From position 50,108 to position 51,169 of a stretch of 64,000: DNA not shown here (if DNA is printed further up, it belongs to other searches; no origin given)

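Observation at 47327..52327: Operon coupling an FGGY sugar kinase and a ComB-like phosphatase to a RuBisCO-like protein that lacks carboxylase residues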

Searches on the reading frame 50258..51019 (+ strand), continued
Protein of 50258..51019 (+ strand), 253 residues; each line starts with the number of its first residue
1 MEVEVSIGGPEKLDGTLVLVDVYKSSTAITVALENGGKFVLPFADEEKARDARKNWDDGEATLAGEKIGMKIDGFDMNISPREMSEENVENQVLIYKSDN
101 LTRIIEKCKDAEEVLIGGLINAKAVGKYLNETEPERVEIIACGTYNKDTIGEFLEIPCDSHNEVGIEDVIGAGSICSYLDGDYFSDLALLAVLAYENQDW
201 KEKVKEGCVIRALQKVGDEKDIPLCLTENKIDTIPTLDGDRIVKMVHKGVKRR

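Call 72: search_solved_structures(query=window:50258-51019:+, max_evalue=0.001, show_alignments=3)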
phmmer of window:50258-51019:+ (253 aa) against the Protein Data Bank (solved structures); distinct sequences matched with E-value up to 0.001: 3.
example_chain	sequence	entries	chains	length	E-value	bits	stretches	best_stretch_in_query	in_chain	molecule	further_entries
1vr0_A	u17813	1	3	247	2.1e-21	79.6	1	14-236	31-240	Probable 2-phosphosulfolactate phosphatase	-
2yyv_A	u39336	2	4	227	1.1e-17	67.4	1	16-238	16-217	Probable 2-phosphosulfolactate phosphatase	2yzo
2z0j_A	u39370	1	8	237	9.6e-13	51.2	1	15-239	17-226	Putative uncharacterized protein TTHA1438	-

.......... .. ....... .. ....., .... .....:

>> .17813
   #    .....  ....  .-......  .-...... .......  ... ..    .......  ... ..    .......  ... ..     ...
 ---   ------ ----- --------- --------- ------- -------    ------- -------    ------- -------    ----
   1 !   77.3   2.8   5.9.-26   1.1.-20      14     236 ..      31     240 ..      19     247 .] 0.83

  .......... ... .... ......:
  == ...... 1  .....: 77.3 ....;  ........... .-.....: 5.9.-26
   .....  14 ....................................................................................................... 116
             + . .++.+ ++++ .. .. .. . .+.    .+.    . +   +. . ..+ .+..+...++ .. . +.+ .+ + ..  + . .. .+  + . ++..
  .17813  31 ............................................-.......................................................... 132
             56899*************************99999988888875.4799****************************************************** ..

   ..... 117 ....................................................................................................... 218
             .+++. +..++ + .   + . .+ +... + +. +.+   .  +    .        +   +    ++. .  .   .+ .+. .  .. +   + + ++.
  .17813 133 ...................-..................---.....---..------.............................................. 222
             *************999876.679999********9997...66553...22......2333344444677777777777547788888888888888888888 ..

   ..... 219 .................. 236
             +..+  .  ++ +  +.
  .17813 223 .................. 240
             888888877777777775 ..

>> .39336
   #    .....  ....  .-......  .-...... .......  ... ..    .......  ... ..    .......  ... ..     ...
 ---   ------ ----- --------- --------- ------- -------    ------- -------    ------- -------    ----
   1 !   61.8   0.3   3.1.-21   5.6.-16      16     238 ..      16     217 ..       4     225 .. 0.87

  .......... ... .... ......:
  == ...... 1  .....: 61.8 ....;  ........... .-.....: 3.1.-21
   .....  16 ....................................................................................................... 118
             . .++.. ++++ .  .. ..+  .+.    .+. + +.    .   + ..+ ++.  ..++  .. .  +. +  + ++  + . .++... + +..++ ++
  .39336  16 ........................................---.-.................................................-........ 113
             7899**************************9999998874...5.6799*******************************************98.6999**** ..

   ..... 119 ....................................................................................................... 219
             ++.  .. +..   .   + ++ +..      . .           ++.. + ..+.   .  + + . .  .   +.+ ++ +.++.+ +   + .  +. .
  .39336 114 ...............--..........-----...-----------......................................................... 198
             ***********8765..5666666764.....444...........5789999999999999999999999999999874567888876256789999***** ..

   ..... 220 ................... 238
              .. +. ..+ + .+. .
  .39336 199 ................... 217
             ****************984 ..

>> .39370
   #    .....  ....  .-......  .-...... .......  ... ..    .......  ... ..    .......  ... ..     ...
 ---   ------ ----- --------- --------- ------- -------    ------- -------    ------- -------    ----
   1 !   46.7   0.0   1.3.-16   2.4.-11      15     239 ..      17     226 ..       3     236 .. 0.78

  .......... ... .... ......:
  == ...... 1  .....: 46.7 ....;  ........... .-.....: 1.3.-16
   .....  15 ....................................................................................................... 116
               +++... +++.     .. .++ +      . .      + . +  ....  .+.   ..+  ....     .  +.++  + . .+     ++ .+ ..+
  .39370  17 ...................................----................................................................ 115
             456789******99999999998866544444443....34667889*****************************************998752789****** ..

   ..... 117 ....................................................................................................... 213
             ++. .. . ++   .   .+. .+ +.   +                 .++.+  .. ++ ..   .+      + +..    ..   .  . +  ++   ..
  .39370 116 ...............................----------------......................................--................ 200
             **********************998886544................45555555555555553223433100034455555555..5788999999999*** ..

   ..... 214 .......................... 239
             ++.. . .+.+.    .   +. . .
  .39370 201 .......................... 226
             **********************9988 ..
